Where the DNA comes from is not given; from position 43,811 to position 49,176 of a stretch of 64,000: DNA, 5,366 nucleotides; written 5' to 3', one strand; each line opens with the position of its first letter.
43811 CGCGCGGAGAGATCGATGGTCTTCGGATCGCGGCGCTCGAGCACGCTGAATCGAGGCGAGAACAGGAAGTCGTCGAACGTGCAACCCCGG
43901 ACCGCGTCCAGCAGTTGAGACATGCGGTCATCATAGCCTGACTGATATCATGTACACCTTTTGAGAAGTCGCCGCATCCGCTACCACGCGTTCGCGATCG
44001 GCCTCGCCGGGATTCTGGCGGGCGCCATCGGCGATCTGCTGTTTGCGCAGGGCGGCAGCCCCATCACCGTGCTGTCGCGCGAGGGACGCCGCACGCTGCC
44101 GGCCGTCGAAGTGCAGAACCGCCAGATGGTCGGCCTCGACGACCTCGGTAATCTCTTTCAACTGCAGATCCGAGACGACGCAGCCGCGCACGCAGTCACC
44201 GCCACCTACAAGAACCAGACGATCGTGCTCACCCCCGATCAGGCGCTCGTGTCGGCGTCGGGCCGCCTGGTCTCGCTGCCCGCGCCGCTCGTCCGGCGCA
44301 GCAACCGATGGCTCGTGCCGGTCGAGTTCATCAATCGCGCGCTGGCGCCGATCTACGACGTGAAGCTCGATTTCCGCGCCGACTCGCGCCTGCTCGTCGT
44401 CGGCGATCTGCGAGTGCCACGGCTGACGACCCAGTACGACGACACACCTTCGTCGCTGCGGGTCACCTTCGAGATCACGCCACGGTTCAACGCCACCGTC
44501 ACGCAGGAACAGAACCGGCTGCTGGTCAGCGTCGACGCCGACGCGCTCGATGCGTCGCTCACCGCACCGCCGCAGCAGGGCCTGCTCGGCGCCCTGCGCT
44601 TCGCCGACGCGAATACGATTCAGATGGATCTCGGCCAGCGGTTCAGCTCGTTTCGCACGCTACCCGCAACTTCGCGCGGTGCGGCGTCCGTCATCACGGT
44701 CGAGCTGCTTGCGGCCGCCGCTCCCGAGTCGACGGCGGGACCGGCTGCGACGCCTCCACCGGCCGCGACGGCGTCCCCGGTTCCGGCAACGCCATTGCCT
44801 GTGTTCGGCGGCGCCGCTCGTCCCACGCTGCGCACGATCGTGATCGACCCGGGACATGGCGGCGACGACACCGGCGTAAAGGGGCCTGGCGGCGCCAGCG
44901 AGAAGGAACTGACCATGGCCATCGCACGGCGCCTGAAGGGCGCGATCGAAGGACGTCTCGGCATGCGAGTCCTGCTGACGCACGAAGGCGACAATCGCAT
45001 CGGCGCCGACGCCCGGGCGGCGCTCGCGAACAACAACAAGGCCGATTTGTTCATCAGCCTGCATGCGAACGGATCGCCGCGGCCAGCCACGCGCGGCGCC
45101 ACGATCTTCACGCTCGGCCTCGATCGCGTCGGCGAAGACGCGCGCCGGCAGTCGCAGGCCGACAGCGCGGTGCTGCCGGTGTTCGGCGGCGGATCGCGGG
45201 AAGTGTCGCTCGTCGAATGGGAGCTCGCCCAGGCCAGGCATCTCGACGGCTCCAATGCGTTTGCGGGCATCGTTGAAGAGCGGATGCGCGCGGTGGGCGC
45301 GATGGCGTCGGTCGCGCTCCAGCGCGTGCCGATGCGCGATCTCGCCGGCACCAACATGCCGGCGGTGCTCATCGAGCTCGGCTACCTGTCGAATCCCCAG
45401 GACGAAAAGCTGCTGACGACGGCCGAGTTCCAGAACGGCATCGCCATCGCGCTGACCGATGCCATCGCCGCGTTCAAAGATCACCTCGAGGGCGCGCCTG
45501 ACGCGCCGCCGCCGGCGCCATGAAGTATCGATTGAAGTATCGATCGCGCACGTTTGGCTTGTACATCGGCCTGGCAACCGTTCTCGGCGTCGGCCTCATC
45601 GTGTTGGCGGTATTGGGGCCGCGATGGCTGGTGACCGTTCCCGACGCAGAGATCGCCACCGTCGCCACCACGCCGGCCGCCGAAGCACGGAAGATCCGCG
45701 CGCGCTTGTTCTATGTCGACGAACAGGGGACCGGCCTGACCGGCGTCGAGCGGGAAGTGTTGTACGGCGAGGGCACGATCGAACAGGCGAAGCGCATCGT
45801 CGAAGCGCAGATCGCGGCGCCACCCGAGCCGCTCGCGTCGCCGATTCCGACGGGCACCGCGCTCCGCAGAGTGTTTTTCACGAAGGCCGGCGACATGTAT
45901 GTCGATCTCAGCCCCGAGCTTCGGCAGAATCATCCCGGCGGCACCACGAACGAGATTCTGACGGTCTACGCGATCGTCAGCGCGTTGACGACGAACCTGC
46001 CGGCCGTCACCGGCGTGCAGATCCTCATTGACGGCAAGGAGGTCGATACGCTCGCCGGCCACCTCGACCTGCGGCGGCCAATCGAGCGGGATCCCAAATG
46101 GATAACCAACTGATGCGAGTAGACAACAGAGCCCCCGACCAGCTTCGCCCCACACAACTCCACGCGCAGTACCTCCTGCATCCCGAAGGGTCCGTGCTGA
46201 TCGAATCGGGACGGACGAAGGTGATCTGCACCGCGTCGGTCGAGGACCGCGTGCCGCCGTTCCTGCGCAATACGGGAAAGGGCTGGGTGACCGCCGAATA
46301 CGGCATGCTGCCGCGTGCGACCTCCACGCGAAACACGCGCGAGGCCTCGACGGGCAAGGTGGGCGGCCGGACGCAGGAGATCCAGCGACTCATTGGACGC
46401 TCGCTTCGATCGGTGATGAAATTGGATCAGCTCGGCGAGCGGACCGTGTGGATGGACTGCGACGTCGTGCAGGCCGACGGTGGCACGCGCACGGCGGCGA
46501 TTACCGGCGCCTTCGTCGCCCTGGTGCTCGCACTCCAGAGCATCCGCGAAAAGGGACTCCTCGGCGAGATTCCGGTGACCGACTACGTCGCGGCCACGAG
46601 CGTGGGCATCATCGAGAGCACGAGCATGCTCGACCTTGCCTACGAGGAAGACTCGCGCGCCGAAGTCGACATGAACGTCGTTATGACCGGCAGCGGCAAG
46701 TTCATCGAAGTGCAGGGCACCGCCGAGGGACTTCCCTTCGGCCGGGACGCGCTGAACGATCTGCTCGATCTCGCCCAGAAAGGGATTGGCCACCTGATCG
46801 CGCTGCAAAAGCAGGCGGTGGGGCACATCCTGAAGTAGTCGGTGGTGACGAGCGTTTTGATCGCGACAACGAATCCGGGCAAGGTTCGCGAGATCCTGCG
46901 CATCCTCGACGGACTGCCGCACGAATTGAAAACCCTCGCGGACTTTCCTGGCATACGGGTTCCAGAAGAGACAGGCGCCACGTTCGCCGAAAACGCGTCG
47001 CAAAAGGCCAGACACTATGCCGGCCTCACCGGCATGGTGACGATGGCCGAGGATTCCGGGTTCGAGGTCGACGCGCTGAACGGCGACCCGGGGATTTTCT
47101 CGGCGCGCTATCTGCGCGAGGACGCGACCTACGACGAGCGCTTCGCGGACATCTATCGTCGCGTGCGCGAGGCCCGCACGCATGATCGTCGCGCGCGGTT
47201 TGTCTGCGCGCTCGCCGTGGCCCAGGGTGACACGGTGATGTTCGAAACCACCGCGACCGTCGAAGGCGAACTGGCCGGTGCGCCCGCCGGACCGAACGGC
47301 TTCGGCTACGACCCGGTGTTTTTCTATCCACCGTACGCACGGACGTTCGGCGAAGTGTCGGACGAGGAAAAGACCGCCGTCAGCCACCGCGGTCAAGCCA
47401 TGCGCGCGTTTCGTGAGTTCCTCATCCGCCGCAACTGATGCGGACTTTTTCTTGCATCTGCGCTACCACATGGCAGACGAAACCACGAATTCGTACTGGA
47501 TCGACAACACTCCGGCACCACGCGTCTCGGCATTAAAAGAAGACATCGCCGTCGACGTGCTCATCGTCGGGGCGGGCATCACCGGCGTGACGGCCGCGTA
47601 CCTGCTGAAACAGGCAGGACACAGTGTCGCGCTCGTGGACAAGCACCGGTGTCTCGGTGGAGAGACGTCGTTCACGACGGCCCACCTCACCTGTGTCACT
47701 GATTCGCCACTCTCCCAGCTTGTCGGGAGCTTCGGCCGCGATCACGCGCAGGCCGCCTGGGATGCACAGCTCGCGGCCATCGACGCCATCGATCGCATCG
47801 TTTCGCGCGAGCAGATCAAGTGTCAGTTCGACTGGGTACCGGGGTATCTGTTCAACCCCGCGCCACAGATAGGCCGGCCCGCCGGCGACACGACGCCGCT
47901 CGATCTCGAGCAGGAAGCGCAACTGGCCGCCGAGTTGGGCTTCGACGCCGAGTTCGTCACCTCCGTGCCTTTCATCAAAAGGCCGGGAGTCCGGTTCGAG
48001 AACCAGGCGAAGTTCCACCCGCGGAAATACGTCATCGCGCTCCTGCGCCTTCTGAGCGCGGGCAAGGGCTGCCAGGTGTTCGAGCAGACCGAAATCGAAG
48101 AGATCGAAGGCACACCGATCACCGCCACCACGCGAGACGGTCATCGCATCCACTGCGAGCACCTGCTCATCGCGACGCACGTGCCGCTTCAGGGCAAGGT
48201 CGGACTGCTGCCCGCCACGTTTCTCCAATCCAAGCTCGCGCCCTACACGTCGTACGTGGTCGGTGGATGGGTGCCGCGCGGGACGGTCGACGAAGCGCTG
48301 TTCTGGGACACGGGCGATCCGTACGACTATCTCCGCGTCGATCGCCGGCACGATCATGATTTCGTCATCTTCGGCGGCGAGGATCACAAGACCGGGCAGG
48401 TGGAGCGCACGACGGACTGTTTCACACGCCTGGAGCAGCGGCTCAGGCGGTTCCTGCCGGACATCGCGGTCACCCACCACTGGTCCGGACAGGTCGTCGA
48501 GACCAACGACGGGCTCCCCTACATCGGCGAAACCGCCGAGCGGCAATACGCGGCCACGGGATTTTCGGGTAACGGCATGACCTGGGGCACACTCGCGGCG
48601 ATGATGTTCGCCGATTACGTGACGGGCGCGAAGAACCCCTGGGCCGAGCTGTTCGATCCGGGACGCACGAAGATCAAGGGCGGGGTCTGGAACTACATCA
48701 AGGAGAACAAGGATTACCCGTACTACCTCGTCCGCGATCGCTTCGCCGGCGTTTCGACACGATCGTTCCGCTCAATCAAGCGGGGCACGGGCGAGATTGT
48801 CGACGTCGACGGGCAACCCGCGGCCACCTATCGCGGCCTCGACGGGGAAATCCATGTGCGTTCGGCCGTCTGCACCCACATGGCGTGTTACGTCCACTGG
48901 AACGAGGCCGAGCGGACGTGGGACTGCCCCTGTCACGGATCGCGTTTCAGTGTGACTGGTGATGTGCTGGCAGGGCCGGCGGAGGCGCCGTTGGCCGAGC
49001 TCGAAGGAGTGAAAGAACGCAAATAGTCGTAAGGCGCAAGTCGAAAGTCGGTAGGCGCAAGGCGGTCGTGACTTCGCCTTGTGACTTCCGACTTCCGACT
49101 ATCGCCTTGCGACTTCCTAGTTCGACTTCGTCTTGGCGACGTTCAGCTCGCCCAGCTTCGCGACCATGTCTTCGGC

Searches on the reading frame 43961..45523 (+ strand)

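Call 36: search_protein_families(library=pfam, max_evalue=0.00001, proteins=[window:43961-45523:+])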
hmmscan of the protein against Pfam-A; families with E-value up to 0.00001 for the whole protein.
window:43961-45523:+ (520 aa): 2 families
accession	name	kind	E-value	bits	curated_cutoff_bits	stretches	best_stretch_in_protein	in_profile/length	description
PF01520.23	Amidase_3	-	2.3e-41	142.2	27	1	293-503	1-173/174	N-acetylmuramoyl-L-alanine amidase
PF07833.16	Cu_amine_oxidN1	-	5.7e-09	36.3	24.2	1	47-128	12-93/108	Copper amine oxidase N-terminal domain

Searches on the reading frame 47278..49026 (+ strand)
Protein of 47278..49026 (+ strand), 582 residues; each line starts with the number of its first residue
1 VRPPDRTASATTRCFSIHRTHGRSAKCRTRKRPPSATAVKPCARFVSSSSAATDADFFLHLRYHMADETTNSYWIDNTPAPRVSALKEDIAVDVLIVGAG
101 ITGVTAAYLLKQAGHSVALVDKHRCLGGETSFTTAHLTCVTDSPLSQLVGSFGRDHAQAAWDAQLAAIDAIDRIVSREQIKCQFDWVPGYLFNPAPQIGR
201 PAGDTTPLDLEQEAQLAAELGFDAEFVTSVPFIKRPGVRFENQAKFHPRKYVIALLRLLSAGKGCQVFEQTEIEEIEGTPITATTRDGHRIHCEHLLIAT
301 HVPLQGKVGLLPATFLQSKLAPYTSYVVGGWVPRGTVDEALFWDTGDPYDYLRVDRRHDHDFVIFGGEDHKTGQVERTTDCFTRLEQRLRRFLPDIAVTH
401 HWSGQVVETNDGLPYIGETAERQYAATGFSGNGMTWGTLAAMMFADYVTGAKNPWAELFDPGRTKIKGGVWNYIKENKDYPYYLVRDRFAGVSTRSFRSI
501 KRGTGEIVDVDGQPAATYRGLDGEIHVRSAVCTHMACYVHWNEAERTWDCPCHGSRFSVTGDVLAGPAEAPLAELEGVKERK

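Call 36: search_protein_families(library=pfam, max_evalue=0.00001, proteins=[window:47278-49026:+])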
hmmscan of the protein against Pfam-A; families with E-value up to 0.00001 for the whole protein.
window:47278-49026:+ (582 aa): 7 families
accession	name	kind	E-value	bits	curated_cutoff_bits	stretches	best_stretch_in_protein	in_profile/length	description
PF01266.30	DAO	-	1.4e-40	140.4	27.9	1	93-446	1-352/353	FAD dependent oxidoreductase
PF00355.32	Rieske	-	7.3e-12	45.5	20.3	1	500-574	11-86/88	Rieske [2Fe-2S] domain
PF13450.12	NAD_binding_8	-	3.8e-10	40.3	21.9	1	96-135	1-40/68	NAD(P)-binding Rossmann-like domain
PF12831.13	FAD_oxidored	-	1.3e-09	38.4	27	1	93-157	1-65/416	FAD dependent oxidoreductase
PF00890.30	FAD_binding_2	-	9.3e-07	28.8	20.4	1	93-150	1-54/414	FAD binding domain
PF01494.25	FAD_binding_3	-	2.4e-06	27.5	22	1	92-124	2-34/349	FAD binding domain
PF07992.20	Pyr_redox_2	-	3.5e-06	27.1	26.1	0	93-137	2-47/291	Pyridine nucleotide-disulphide oxidoreductase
